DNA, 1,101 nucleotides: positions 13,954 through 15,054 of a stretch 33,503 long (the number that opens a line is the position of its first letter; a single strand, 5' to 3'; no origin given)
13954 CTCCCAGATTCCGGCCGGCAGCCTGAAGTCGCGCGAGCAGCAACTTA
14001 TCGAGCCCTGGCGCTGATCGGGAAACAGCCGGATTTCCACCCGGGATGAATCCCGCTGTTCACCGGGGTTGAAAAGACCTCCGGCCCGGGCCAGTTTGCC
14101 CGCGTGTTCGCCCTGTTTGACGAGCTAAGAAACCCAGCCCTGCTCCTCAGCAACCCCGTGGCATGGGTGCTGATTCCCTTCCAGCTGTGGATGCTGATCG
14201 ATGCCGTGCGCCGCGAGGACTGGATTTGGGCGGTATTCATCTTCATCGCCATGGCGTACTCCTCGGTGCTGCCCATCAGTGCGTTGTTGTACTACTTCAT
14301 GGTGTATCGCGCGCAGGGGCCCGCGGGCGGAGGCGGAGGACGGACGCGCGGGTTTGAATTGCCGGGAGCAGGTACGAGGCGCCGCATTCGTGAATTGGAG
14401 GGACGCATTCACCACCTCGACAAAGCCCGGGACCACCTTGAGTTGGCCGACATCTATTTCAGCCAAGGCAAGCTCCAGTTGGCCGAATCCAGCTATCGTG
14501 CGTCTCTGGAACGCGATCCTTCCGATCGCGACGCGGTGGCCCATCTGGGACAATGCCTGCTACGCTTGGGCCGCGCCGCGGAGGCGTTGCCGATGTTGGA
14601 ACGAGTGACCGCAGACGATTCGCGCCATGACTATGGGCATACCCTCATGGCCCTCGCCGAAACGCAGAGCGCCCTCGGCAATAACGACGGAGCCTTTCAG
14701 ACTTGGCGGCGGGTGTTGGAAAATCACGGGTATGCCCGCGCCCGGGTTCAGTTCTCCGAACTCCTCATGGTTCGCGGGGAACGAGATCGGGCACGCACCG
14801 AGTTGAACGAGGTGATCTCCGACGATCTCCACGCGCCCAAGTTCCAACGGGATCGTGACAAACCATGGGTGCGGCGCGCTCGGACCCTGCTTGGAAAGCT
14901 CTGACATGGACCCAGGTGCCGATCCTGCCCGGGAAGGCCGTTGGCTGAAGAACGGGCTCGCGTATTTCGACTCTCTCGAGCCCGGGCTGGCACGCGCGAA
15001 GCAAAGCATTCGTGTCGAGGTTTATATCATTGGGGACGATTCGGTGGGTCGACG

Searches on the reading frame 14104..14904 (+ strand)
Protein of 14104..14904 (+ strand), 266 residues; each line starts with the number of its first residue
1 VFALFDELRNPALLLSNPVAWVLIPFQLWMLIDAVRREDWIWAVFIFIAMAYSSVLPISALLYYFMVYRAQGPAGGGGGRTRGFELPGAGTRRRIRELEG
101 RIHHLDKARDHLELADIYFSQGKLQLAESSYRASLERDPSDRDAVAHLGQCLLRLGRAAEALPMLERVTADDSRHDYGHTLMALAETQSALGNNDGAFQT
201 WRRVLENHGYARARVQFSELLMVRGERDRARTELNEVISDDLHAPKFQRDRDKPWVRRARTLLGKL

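Call 3: search_protein_families(library=pfam, proteins=[window:14104-14904:+], max_evalue=0.01)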
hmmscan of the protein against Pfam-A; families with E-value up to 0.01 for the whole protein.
window:14104-14904:+ (266 aa): 19 families
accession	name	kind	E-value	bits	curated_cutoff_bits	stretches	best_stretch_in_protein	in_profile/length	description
PF14559.12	TPR_19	-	6e-15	55.8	25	1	119-183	2-66/68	Tetratricopeptide repeat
PF07719.23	TPR_2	-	6.3e-11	42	27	1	109-141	2-34/34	Tetratricopeptide repeat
PF13432.12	TPR_16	-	9.3e-11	42.4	32.7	1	112-168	1-57/65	Tetratricopeptide repeat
PF13428.12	TPR_14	-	4.6e-10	39.6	23.5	1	111-150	4-43/44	Tetratricopeptide repeat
PF13174.12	TPR_6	-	1.4e-09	38.4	26.3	0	181-208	3-30/33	Tetratricopeptide repeat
PF13424.12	TPR_12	-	5.3e-09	36.6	30.1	1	146-206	6-73/77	Tetratricopeptide repeat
PF13181.12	TPR_8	-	1.5e-08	34.5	25.7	1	113-140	6-33/34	Tetratricopeptide repeat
PF00515.34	TPR_1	-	2.1e-08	34.1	27.8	1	111-141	4-34/34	Tetratricopeptide repeat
PF13176.12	TPR_7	-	1.1e-06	28.7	27.9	0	112-142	3-35/36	Tetratricopeptide repeat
PF14561.12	TPR_20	-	2.5e-06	28.2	25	1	131-206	11-86/90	Tetratricopeptide repeat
PF23914.1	TPR_CcmH_CycH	-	1.4e-05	25.4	42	1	106-207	48-150/158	Cytochrome c-type biogenesis protein H TPR domain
PF13431.12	TPR_17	-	8.8e-05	22.9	24.4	0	131-162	2-33/34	Tetratricopeptide repeat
PF07721.20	TPR_4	-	0.00014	22.5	27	0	146-167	5-26/26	Tetratricopeptide repeat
PF13414.12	TPR_11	-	0.00017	21.6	26.8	1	116-156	2-42/42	TPR repeat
PF12895.13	ANAPC3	-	0.00041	21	27.2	1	110-167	25-81/82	Anaphase-promoting complex, cyclosome, subunit 3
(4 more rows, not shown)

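Call 4: search_protein_families(library=ncbifam, proteins=[window:14104-14904:+], max_evalue=0.01)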
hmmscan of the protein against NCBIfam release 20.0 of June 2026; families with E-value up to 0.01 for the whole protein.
window:14104-14904:+ (266 aa): 14 families
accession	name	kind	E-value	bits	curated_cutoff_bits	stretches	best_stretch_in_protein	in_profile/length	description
TIGR02917.1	PEP_TPR_lipo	equivalog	5.5e-09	34.5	312.2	1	107-207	702-799/899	XrtA/PEP-CTERM system TPR-repeat protein PrsT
NF053720.1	NsdA_fam_reg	subfamily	3.4e-07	30.1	75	1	141-209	328-399/432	NsdA family TPR-like regulatory protein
TIGR02521.1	type_IV_pilW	equivalog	3.8e-07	29.9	154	1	106-236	63-194/234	type IV pilus biogenesis/stability protein PilW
NF008757.0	PRK11788.1-5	equivalog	2.8e-06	26.7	363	1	93-239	165-310/388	lipopolysaccharide assembly protein LapB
NF052415.1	T3SS_chap_SctY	equivalog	3.2e-06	27.6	70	1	114-206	12-105/106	type III secretion apparatus assembly chaperone SctY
TIGR02552.1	LcrH_SycD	equivalog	3.8e-06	26.7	104.8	1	111-170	55-114/136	SycD/LcrH family type III secretion system chaperone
NF008520.0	PRK11447.1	equivalog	1.6e-05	22.9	858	1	106-232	601-720/1157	cellulose synthase complex outer membrane protein BcsC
TIGR02795.1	tol_pal_ybgF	equivalog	2.5e-05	24.8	90.1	0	114-170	45-104/119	tol-pal system protein YbgF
NF033920.0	C39_PA2778_fam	equivalog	0.00015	21.3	150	0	107-167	189-249/255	PA2778 family cysteine peptidase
NF033762.1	social_mot_Tgl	equivalog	0.00086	18.7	225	1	110-218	33-140/252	social motility TPR repeat lipoprotein Tgl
NF008756.0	PRK11788.1-4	equivalog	0.0023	17.1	474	1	109-239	174-310/389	lipopolysaccharide assembly protein LapB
NF047371.1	FlcA_CTERM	equivalog_domain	0.0031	16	300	1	112-228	159-264/646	periplasmic flagellar collar protein FlcA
TIGR03939.1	PGA_TPR_OMP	equivalog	0.004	15.4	366.65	1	120-208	98-184/800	poly-beta-1,6 N-acetyl-D-glucosamine export porin PgaA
NF040959.1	MamA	equivalog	0.0047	16.4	200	1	107-185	36-114/204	magnetosome protein MamA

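Call 11: search_protein_families(library=pfam, proteins=[window:14104-14904:+], max_evalue=1)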
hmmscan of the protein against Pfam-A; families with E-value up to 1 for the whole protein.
window:14104-14904:+ (266 aa): 25 families
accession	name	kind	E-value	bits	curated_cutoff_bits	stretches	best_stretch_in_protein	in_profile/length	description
PF14559.12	TPR_19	-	6e-15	55.8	25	2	119-183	2-66/68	Tetratricopeptide repeat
PF07719.23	TPR_2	-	6.3e-11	42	27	2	109-141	2-34/34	Tetratricopeptide repeat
PF13432.12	TPR_16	-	9.3e-11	42.4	32.7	1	112-168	1-57/65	Tetratricopeptide repeat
PF13428.12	TPR_14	-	4.6e-10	39.6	23.5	2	111-150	4-43/44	Tetratricopeptide repeat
PF13174.12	TPR_6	-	1.4e-09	38.4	26.3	1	181-208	3-30/33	Tetratricopeptide repeat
PF13424.12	TPR_12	-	5.3e-09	36.6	30.1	3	146-206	6-73/77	Tetratricopeptide repeat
PF13181.12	TPR_8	-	1.5e-08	34.5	25.7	1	113-140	6-33/34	Tetratricopeptide repeat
PF00515.34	TPR_1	-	2.1e-08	34.1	27.8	1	111-141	4-34/34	Tetratricopeptide repeat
PF13176.12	TPR_7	-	1.1e-06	28.7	27.9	1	112-142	3-35/36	Tetratricopeptide repeat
PF14561.12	TPR_20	-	2.5e-06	28.2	25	1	131-206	11-86/90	Tetratricopeptide repeat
PF23914.1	TPR_CcmH_CycH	-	1.4e-05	25.4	42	1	106-207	48-150/158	Cytochrome c-type biogenesis protein H TPR domain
PF13431.12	TPR_17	-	8.8e-05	22.9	24.4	1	131-162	2-33/34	Tetratricopeptide repeat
PF07721.20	TPR_4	-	0.00014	22.5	27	1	146-167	5-26/26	Tetratricopeptide repeat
PF13414.12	TPR_11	-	0.00017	21.6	26.8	1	116-156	2-42/42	TPR repeat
PF12895.13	ANAPC3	-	0.00041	21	27.2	1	110-167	25-81/82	Anaphase-promoting complex, cyclosome, subunit 3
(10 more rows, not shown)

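Call 41: find_homologous_proteins(query=window:14104-14904:+, max_evalue=0.00001)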
Query window:14104-14904:+ (266 aa): 2813 proteins with E <= 0.00001 among 5980 candidates; the best 120 are listed.
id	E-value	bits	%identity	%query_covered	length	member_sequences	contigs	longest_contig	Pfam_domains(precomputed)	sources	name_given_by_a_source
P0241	9.5e-175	597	100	100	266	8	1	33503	PF23914.2,PF13176.13,PF13428.13,PF14559.13,PF00515.35,PF12895.14,PF13424.13,PF13432.13,PF13181.13,PF14561.13,PF07719.24,PF13174.13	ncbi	-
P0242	3.3e-153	527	86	100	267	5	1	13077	PF14559.13,PF00515.35,PF13424.13,PF13432.13,PF13428.13,PF13181.13,PF14561.13,PF07719.24,PF13174.13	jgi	jgi:hypothetical protein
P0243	8.7e-151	519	86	100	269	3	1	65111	PF13431.13,PF13176.13,PF13428.13,PF13374.13,PF14559.13,PF00515.35,PF12895.14,PF13424.13,PF13432.13,PF13181.13,PF14561.13,PF07719.24,PF13174.13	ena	-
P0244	9.3e-131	453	78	100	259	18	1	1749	PF13431.13,PF13414.13,PF13176.13,PF13428.13,PF13374.13,PF07721.21,PF14559.13,PF00515.35,PF12895.14,PF13424.13,PF13432.13,PF13181.13,PF07719.24,PF13174.13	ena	-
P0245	3.8e-123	428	73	100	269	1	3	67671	PF14559.13,PF23914.2,PF00515.35,PF13424.13,PF13432.13,PF13428.13,PF13181.13,PF07719.24,PF13174.13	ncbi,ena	-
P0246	2.9e-121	422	71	100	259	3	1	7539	PF14559.13,PF13431.13,PF23914.2,PF00515.35,PF12895.14,PF13424.13,PF13428.13,PF13181.13,PF14561.13,PF07719.24,PF13174.13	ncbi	-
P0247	3.2e-121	422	72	100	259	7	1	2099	PF14559.13,PF13431.13,PF23914.2,PF13414.13,PF00515.35,PF13424.13,PF13432.13,PF13428.13,PF13181.13,PF07719.24,PF13174.13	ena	-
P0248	1.5e-119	416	71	100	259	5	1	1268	PF07721.21,PF14559.13,PF13431.13,PF23914.2,PF00515.35,PF13424.13,PF13432.13,PF13428.13,PF13181.13,PF07719.24,PF13174.13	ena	-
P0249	8.8e-118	410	71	100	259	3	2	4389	PF14559.13,PF13431.13,PF00515.35,PF13424.13,PF13432.13,PF13428.13,PF13181.13,PF07719.24,PF13174.13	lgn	-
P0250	1.3e-117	410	71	100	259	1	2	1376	PF14559.13,PF13431.13,PF23914.2,PF00515.35,PF13424.13,PF13432.13,PF13428.13,PF13181.13,PF07719.24,PF13174.13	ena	-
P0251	2.2e-117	409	71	100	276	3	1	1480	PF14559.13,PF23914.2,PF00515.35,PF13424.13,PF13432.13,PF13428.13,PF07719.24,PF13174.13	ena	-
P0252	6.9e-117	408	71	100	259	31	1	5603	PF14559.13,PF00515.35,PF13424.13,PF13432.13,PF13428.13,PF13181.13,PF14561.13,PF07719.24,PF13174.13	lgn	-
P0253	1.6e-115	403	72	100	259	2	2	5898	PF13431.13,PF23914.2,PF13414.13,PF13428.13,PF14559.13,PF00515.35,PF13424.13,PF13432.13,PF13181.13,PF14561.13,PF07719.24,PF13174.13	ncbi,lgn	-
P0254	8.0e-114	397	68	100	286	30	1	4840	PF13431.13,PF23914.2,PF13414.13,PF13428.13,PF07721.21,PF14559.13,PF00515.35,PF13424.13,PF13432.13,PF13181.13,PF07719.24,PF13174.13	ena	-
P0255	1.0e-111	391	67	100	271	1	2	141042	PF14559.13,PF13431.13,PF23914.2,PF00515.35,PF13424.13,PF13432.13,PF13428.13,PF13181.13,PF07719.24,PF13174.13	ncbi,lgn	-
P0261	2.3e-110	386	65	100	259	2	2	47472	PF13431.13,PF23914.2,PF13414.13,PF13176.13,PF13428.13,PF07721.21,PF14559.13,PF00515.35,PF12895.14,PF13424.13,PF13432.13,PF13429.13,PF13181.13,PF14561.13,PF07719.24,PF13174.13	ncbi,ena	-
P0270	1.5e-103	364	63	99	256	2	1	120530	PF13431.13,PF23914.2,PF13176.13,PF13428.13,PF07721.21,PF14559.13,PF00515.35,PF13424.13,PF13432.13,PF13181.13,PF07719.24,PF13174.13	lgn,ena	-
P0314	4.1e-93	330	58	96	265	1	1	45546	PF14559.13,PF23914.2,PF00515.35,PF12895.14,PF13424.13,PF13432.13,PF13428.13,PF14561.13,PF07719.24,PF13174.13,PF13374.13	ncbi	-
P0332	6.4e-92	326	60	100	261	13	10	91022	PF07721.21,PF14559.13,PF23914.2,PF00515.35,PF13424.13,PF13432.13,PF13428.13,PF13429.13,PF13181.13,PF07719.24,PF13174.13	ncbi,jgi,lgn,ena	jgi:hypothetical protein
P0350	8.0e-91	322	57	100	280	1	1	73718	PF13431.13,PF23914.2,PF13414.13,PF13176.13,PF13428.13,PF07721.21,PF14559.13,PF00515.35,PF12895.14,PF13424.13,PF13432.13,PF13429.13,PF13181.13,PF07719.24,PF13174.13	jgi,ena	jgi:hypothetical protein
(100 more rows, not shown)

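Call 50: find_encoding_contigs(protein=P0270, flank=6000, max_places=1)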
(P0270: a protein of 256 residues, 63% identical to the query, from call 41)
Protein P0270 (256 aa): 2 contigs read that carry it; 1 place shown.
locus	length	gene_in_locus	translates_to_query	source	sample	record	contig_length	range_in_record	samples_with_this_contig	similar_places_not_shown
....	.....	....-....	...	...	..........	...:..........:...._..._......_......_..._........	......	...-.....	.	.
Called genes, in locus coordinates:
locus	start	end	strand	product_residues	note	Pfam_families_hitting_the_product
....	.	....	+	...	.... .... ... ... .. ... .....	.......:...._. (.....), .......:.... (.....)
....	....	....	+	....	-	-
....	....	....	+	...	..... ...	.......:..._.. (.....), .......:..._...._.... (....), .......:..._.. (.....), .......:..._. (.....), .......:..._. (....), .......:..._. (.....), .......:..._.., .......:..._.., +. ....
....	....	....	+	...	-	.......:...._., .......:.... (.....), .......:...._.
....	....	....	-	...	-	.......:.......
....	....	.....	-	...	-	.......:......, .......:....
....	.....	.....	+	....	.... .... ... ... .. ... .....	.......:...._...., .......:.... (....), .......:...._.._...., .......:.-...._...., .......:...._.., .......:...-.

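Call 51: find_encoding_contigs(protein=P0332, flank=6000, max_places=2)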
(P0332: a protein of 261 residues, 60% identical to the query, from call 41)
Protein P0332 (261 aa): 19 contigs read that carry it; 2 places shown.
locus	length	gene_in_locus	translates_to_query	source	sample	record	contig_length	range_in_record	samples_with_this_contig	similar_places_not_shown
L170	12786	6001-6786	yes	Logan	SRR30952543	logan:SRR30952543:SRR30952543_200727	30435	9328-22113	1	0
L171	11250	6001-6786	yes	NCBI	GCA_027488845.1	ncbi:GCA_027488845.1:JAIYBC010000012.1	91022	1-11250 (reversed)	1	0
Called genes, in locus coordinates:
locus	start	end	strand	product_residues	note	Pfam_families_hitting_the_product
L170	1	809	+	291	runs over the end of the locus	PF00696:AA_kinase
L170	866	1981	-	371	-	PF00015:MCPsignal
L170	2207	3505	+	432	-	PF02844:GARS_N, PF01071:GARS_A, PF02843:GARS_C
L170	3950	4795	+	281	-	PF02621:VitK2_biosynth, PF12974:Phosphonate-bd (weak)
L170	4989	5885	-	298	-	PF00288:GHMP_kinases_N, PF08544:GHMP_kinases_C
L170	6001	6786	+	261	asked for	PF13429:TPR_15 (weak), PF13424:TPR_12 (faint), PF23914:TPR_CcmH_CycH (faint), PF00515:TPR_1 (faint), PF07719:TPR_2 (faint), PF07721:TPR_4 (faint), PF13432:TPR_16 (weak), PF14559:TPR_19 (weak), +3 more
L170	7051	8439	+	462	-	PF00919:UPF0004, PF04055:Radical_SAM, PF01938:TRAM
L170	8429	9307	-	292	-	PF13369:Transglut_core2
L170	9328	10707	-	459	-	PF01565:FAD_binding_4, PF02913:FAD-oxidase_C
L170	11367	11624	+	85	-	PF04014:MazE_antitoxin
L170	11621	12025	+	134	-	-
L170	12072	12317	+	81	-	-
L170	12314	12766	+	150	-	-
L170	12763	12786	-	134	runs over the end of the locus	PF01850:PIN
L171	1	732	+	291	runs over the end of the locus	PF00696:AA_kinase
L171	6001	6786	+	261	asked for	PF13429:TPR_15 (weak), PF13424:TPR_12 (faint), PF23914:TPR_CcmH_CycH (faint), PF00515:TPR_1 (faint), PF07719:TPR_2 (faint), PF07721:TPR_4 (faint), PF13432:TPR_16 (weak), PF14559:TPR_19 (weak), +3 more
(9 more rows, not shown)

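Call 52: find_encoding_contigs(protein=P0350, flank=6000, max_places=1)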
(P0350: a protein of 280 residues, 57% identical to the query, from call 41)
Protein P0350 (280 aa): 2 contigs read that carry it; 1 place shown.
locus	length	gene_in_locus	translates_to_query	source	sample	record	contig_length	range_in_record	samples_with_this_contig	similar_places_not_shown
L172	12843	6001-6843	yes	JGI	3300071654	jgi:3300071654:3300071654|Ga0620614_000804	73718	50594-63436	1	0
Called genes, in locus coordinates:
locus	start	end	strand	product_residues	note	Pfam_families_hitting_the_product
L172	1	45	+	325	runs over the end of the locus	PF01797:Y1_Tnp (faint)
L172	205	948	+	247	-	PF00117:GATase, PF07722:Peptidase_C26 (weak)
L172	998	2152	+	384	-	PF00465:Fe-ADH, PF13685:Fe-ADH_2 (weak), PF25137:ADH_Fe_C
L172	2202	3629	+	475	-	PF00171:Aldedh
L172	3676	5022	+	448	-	PF00120:Gln-synt_C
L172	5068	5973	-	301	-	PF00288:GHMP_kinases_N, PF08544:GHMP_kinases_C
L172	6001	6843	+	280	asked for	PF13429:TPR_15 (weak), PF23914:TPR_CcmH_CycH, PF00515:TPR_1 (weak), PF07719:TPR_2 (weak), PF13414:TPR_11 (weak), PF13432:TPR_16, PF14559:TPR_19, PF12895:ANAPC3 (weak), +7 more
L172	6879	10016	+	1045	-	PF00932:LTD, PF13290:CHB_HEX_C_1 (weak), PF08757:CotH, PF00932:LTD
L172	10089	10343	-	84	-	PF00462:Glutaredoxin, PF13417:GST_N_3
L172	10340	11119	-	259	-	PF00977:His_biosynth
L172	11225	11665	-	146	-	PF01850:PIN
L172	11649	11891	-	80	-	-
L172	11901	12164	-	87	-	-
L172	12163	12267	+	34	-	-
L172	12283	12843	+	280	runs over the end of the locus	PF00121:TIM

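Call 55: find_encoding_contigs(protein=P0314, flank=6000, max_places=1)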
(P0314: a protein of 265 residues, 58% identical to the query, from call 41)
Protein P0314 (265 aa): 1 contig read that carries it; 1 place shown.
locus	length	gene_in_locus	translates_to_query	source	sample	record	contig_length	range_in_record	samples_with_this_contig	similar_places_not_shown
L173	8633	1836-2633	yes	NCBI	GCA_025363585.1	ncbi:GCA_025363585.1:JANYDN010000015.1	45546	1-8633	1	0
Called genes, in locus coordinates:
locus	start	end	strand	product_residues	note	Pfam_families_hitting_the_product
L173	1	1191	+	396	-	?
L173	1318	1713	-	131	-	PF13442:Cytochrome_CBB3 (weak), PF07635:PSCyt1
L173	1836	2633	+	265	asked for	PF14561:TPR_20 (faint), PF12895:ANAPC3 (faint), PF23914:TPR_CcmH_CycH (faint), PF00515:TPR_1 (faint), PF13432:TPR_16 (weak), PF14559:TPR_19 (weak), PF13424:TPR_12 (weak), PF14559:TPR_19 (weak), +4 more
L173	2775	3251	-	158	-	-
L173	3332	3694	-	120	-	PF03992:ABM (faint)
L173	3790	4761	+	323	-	PF00165:HTH_AraC, PF12833:HTH_18, PF00165:HTH_AraC (weak)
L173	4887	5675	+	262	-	PF00106:adh_short, PF08659:KR (weak), PF01370:Epimerase, PF13561:adh_short_C2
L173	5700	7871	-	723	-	PF00270:DEAD (faint), PF13307:Helicase_C_2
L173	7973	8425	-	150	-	PF11026:DUF2721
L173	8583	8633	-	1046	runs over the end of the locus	PF23500:DUF7133, PF00034:Cytochrom_C (weak)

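Call 56: find_encoding_contigs(protein=P0261, flank=6000, max_places=1)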
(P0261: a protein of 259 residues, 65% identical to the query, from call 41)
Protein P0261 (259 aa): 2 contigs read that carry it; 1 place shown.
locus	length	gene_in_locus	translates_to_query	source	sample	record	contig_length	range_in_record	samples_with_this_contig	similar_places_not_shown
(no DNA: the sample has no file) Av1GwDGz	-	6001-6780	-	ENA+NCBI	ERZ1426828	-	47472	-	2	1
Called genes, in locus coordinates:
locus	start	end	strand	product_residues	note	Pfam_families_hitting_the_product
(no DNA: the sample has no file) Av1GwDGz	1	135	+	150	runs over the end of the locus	PF00828:Ribosomal_L27A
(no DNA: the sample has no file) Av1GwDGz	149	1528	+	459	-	PF00344:SecY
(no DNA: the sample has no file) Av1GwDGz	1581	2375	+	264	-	PF00557:Peptidase_M24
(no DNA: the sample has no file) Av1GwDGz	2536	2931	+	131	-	PF00416:Ribosomal_S13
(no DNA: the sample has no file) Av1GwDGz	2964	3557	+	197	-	PF00411:Ribosomal_S11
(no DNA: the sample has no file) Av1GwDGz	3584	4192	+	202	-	PF00163:Ribosomal_S4, PF01479:S4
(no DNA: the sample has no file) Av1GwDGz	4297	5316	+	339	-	PF01193:RNA_pol_L, PF01000:RNA_pol_A_bac, PF03118:RNA_pol_A_CTD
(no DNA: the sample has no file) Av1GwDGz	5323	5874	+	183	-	PF01196:Ribosomal_L17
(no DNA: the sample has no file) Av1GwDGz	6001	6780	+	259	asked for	PF12895:ANAPC3 (faint), PF13431:TPR_17 (faint), PF14561:TPR_20 (faint), PF13429:TPR_15, PF23914:TPR_CcmH_CycH (weak), PF13428:TPR_14 (weak), PF13432:TPR_16, PF14559:TPR_19, +8 more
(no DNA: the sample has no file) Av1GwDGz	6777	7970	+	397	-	PF13091:PLDc_2, PF00614:PLDc (faint), PF13091:PLDc_2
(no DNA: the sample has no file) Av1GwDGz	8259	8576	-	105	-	-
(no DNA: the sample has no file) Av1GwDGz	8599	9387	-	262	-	-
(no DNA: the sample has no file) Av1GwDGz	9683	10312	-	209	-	PF00657:Lipase_GDSL (weak), PF13472:Lipase_GDSL_2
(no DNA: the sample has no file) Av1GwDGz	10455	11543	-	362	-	PF01757:Acyl_transf_3, PF10129:OpgC_C (weak)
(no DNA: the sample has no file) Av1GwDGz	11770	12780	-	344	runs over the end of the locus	PF03572:Peptidase_S41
